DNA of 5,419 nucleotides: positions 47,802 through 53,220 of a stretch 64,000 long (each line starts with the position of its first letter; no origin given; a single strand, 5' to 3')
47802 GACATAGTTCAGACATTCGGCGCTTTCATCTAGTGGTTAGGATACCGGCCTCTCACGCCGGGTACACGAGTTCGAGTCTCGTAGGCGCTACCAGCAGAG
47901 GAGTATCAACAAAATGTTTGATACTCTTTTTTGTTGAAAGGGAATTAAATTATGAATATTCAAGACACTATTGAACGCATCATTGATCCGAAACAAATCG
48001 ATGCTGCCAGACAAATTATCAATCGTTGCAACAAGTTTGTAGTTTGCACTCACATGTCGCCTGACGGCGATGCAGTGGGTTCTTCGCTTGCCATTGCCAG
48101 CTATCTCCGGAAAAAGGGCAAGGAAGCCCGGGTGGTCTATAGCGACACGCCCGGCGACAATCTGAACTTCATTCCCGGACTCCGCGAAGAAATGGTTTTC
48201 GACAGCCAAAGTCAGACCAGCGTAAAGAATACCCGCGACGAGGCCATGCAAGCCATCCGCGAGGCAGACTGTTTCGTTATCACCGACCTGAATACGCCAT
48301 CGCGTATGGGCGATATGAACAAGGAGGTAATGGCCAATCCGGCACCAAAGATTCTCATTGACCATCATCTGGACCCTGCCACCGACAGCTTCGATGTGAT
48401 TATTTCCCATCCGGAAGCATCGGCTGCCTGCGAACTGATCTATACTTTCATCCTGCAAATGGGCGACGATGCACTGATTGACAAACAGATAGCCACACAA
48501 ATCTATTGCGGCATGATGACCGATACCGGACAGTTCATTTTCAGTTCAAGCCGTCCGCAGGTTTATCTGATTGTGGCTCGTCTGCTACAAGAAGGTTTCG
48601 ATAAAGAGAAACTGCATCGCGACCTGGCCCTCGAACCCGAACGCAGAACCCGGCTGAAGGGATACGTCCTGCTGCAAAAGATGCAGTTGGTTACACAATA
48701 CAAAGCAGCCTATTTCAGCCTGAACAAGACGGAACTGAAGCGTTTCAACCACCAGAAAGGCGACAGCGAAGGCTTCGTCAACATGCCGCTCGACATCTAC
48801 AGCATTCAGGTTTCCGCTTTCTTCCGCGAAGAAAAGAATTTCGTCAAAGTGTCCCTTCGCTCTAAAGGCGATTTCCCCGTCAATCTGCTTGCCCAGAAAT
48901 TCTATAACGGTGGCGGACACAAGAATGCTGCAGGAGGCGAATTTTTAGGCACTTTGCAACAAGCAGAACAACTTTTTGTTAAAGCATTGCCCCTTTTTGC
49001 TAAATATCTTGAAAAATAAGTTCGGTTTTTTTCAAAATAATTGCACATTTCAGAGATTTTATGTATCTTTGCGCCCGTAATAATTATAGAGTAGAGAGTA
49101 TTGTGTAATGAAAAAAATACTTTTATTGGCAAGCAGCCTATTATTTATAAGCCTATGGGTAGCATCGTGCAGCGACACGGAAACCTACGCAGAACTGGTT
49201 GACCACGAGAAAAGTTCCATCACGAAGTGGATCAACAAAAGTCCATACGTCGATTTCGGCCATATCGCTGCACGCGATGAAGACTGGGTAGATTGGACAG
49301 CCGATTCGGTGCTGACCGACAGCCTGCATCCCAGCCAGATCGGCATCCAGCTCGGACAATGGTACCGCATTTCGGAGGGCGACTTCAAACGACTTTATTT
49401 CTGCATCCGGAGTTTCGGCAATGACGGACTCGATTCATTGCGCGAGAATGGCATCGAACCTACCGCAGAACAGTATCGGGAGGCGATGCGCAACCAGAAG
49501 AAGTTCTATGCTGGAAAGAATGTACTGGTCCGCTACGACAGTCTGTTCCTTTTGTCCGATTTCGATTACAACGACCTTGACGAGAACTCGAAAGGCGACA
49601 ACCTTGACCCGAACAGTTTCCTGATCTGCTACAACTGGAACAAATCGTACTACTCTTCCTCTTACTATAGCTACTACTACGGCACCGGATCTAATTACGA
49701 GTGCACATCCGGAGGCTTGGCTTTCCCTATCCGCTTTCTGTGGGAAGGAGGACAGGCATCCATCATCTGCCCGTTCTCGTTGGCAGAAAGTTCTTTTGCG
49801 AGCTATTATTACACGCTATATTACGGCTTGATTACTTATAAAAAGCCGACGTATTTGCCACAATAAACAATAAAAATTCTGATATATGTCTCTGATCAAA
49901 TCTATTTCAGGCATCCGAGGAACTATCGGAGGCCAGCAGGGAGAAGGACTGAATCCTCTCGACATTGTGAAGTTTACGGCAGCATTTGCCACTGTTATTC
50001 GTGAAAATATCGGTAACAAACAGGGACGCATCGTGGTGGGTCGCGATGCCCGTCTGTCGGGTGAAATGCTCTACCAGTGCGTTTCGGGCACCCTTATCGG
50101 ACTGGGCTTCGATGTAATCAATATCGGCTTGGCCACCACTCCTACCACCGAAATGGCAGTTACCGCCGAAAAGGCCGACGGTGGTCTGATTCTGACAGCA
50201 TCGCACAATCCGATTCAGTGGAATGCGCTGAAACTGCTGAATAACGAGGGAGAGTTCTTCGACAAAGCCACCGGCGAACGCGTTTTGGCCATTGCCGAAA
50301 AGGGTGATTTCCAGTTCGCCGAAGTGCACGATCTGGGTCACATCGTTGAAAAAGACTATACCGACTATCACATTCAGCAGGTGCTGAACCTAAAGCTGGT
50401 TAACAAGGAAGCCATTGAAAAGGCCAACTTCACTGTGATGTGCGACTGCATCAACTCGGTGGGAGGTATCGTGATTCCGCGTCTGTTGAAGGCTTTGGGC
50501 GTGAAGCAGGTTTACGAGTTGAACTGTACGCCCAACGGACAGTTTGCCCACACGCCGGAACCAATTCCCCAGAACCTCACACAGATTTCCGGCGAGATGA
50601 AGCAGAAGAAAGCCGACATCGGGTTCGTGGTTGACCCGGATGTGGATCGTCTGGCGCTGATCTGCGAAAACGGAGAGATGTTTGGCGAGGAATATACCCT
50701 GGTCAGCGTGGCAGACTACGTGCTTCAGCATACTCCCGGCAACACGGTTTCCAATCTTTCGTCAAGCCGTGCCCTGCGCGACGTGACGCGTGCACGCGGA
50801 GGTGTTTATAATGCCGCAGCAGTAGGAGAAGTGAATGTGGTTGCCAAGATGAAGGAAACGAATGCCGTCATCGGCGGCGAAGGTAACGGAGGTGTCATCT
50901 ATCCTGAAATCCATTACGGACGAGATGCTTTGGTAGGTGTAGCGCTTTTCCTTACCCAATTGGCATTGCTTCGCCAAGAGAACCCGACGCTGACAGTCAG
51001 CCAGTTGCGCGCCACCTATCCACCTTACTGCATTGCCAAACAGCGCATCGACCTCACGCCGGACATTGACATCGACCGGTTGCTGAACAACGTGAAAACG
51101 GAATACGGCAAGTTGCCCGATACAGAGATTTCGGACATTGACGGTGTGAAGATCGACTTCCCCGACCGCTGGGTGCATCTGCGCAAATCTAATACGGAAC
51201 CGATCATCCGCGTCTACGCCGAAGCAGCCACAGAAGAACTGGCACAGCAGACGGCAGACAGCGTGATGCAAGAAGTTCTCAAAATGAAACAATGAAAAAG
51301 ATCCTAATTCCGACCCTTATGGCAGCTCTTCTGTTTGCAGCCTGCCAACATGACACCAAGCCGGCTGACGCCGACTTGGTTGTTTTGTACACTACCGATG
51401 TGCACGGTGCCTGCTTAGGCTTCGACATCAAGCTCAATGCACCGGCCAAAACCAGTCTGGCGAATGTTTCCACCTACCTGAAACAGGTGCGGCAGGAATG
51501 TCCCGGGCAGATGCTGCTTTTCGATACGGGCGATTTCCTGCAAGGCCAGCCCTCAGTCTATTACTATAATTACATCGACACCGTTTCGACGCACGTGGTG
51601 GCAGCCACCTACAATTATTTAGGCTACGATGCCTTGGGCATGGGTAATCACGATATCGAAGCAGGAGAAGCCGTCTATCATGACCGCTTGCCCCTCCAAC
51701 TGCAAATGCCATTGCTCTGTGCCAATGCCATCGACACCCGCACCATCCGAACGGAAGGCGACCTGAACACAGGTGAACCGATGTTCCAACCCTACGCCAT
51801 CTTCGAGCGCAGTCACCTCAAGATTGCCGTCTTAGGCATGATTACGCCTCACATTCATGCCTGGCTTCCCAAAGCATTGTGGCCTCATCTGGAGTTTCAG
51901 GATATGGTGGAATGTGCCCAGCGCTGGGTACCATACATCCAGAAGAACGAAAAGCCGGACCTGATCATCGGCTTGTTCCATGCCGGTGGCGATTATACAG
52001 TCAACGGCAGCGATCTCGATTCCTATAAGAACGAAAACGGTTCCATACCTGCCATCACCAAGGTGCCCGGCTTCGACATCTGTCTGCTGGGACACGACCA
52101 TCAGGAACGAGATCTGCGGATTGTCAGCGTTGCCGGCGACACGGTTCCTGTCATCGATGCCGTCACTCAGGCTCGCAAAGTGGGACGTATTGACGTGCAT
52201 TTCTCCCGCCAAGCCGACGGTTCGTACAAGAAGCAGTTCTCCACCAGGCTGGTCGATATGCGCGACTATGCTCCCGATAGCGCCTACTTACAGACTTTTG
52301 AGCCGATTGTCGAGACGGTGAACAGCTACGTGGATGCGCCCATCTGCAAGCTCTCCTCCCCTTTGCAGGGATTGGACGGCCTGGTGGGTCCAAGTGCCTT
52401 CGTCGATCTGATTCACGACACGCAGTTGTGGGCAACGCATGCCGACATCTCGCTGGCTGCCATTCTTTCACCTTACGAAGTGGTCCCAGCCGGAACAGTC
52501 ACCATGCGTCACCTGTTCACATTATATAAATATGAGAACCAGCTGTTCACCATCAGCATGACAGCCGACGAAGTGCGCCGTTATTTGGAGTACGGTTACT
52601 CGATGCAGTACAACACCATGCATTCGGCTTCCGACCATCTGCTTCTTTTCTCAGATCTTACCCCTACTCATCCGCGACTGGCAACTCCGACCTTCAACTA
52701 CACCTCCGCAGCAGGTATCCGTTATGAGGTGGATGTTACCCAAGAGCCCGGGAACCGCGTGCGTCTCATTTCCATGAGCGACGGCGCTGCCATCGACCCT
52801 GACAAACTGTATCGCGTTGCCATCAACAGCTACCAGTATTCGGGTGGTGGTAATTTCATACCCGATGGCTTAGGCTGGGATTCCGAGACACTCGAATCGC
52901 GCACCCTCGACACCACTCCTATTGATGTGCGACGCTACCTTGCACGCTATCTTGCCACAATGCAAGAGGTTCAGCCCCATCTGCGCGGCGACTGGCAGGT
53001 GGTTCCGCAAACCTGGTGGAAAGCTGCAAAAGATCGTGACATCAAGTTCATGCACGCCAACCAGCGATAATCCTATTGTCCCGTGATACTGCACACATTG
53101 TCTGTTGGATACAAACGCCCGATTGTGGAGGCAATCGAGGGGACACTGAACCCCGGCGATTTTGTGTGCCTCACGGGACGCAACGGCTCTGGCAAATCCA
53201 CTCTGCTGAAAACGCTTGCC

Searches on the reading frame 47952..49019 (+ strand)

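Call 90: search_protein_families(library=pfam, proteins=[window:47952-49019:+], max_evalue=0.0001)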
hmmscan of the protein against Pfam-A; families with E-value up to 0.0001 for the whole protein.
window:47952-49019:+ (355 aa): 2 families
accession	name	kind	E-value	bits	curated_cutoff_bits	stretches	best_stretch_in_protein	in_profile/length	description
PF01368.27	DHH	-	2.1e-17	64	28.1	1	28-188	1-125/125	DHH family, N-terminal domain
PF02272.25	DHHA1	-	2.1e-11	44.6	25.9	1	264-341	10-91/102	DHHA1 domain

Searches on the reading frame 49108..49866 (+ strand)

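Call 90: search_protein_families(library=pfam, proteins=[window:49108-49866:+], max_evalue=0.0001)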
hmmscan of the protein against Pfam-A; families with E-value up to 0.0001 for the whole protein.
window:49108-49866:+ (252 aa): 1 family
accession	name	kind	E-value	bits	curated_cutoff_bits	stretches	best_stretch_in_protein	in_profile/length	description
PF16109.11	DUF4827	-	5.5e-10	40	29.4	0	20-46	1-27/183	Domain of unknown function (DUF4827)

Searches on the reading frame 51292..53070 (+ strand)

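Call 90: search_protein_families(library=pfam, proteins=[window:51292-53070:+], max_evalue=0.0001)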
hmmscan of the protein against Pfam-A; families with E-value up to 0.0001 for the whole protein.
window:51292-53070:+ (592 aa): 2 families
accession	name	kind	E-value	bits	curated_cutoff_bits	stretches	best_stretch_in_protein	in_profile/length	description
PF02872.23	5_nucleotid_C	-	8.6e-26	91.4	23.6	1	366-522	20-153/158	5'-nucleotidase, C-terminal domain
PF00149.33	Metallophos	-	3.3e-06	28.1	21.5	1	31-271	3-190/191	Calcineurin-like phosphoesterase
